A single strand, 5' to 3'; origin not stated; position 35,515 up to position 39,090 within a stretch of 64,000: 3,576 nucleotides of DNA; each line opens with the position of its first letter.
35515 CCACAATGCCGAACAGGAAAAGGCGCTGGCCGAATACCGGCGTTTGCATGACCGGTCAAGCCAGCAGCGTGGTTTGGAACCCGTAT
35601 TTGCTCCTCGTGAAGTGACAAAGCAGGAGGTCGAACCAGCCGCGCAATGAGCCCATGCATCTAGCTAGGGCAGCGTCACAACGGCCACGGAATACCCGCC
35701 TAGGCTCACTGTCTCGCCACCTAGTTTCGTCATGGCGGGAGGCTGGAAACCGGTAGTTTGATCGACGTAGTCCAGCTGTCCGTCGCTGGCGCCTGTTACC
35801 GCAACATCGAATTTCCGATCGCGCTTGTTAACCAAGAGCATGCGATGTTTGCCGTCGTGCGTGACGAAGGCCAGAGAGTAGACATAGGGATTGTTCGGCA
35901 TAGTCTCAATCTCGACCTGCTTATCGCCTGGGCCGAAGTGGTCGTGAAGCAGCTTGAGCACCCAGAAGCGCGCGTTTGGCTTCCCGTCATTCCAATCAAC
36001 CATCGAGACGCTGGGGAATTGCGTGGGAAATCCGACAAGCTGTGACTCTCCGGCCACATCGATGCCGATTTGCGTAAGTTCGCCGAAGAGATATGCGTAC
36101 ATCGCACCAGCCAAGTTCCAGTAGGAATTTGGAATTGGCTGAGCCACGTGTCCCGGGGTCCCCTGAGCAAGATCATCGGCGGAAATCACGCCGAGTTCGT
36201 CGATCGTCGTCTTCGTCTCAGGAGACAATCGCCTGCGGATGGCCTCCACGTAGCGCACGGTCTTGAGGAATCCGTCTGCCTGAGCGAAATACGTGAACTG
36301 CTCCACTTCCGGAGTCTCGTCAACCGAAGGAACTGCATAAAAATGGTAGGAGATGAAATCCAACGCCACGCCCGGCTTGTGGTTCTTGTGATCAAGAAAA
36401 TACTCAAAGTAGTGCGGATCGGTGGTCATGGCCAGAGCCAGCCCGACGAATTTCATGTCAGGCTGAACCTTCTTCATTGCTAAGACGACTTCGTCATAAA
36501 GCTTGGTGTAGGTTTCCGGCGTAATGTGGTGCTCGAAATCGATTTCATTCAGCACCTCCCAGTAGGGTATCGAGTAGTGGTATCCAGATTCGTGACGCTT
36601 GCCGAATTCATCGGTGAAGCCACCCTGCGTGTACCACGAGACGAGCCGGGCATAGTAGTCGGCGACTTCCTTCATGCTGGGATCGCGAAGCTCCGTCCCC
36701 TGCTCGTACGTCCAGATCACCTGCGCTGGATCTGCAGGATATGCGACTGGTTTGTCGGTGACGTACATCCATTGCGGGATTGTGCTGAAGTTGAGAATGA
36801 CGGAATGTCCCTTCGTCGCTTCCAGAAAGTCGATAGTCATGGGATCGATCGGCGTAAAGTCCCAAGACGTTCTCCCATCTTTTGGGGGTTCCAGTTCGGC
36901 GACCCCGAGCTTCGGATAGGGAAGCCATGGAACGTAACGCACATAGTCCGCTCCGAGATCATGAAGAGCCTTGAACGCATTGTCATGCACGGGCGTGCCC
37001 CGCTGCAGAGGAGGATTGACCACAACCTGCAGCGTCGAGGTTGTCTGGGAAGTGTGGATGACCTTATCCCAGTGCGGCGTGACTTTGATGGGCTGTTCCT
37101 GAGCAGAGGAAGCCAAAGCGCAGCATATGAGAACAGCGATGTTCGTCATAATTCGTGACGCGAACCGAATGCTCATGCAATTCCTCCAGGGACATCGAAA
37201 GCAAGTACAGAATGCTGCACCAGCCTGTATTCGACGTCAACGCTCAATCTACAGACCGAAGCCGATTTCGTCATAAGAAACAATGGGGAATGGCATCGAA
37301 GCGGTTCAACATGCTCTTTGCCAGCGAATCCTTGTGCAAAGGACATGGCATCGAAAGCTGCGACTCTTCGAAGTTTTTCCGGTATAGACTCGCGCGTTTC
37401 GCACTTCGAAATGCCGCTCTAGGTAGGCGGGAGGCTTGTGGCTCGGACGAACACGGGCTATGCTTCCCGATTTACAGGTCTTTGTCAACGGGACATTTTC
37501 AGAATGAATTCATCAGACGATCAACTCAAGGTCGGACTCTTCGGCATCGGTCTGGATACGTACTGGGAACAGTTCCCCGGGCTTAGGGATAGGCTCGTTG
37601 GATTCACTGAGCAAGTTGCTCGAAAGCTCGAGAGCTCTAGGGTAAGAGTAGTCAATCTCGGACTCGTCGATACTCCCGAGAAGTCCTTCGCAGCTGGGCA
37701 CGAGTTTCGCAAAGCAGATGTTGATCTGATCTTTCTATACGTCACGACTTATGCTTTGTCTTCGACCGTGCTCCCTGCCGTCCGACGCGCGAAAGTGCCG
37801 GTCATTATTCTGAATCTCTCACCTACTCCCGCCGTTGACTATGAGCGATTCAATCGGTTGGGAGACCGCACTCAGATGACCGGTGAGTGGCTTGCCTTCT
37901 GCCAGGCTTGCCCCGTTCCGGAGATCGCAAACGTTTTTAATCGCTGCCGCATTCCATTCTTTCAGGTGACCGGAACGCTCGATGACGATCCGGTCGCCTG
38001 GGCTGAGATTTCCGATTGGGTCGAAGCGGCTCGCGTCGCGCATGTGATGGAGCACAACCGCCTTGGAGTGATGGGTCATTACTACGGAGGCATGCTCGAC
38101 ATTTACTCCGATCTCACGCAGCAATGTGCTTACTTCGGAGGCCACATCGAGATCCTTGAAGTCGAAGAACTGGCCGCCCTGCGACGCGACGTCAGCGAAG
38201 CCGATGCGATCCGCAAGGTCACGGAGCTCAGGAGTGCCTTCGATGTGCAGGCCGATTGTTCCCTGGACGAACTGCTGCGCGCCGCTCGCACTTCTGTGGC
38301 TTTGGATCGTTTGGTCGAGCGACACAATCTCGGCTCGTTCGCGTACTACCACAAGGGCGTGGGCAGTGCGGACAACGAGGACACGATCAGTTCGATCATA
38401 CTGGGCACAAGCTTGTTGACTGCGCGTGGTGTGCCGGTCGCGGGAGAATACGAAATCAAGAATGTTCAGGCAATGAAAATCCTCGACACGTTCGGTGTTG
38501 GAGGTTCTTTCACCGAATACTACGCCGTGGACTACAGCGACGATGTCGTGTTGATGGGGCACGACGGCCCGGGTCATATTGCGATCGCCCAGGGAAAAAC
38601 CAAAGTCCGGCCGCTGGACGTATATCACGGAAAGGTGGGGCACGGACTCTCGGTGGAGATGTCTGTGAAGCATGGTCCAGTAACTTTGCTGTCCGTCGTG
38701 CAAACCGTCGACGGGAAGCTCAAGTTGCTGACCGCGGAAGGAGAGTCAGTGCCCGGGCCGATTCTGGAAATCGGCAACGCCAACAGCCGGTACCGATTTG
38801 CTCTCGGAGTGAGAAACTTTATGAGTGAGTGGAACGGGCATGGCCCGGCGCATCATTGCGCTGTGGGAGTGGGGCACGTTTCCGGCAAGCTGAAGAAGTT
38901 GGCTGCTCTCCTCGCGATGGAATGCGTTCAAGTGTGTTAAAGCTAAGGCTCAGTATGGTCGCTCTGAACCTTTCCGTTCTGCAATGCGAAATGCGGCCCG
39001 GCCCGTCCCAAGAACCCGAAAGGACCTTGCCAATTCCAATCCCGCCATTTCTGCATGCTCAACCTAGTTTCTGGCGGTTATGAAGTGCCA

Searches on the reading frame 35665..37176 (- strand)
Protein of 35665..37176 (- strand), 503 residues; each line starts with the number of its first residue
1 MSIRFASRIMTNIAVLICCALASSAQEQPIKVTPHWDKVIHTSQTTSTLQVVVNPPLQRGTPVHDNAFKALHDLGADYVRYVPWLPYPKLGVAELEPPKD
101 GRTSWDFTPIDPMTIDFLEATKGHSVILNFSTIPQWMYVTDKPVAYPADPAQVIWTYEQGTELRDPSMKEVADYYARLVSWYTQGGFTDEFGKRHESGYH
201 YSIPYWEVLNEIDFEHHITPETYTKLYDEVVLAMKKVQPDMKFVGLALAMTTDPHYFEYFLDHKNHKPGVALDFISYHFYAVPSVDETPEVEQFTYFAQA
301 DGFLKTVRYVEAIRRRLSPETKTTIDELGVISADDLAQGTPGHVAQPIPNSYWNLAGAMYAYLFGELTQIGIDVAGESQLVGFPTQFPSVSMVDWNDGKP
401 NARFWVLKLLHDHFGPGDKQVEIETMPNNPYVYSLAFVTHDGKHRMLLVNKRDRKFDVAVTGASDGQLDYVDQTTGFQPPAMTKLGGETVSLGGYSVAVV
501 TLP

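Call 40: search_protein_families(library=pfam, proteins=[window:35665-37176:-], max_evalue=0.00001)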
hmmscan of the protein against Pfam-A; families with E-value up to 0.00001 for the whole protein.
window:35665-37176:- (503 aa): 1 family
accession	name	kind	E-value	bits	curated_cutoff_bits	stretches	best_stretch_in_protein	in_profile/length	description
PF01229.23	Glyco_hydro_39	-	4.9e-09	36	26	1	31-281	13-227/472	Glycosyl hydrolases family 39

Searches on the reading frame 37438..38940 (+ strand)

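Call 40: search_protein_families(library=pfam, proteins=[window:37438-38940:+], max_evalue=0.00001)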
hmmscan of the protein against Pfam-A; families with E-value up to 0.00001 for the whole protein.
window:37438-38940:+ (500 aa): 2 families
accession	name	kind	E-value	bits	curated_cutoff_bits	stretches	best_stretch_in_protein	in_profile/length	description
PF11762.14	Arabinose_Iso_C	-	1.3e-07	31.9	25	1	356-495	2-144/144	L-arabinose isomerase C-terminal domain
PF02952.23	Fucose_iso_C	-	3.4e-06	27.2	29.3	0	388-495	25-138/143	L-fucose isomerase, C-terminal domain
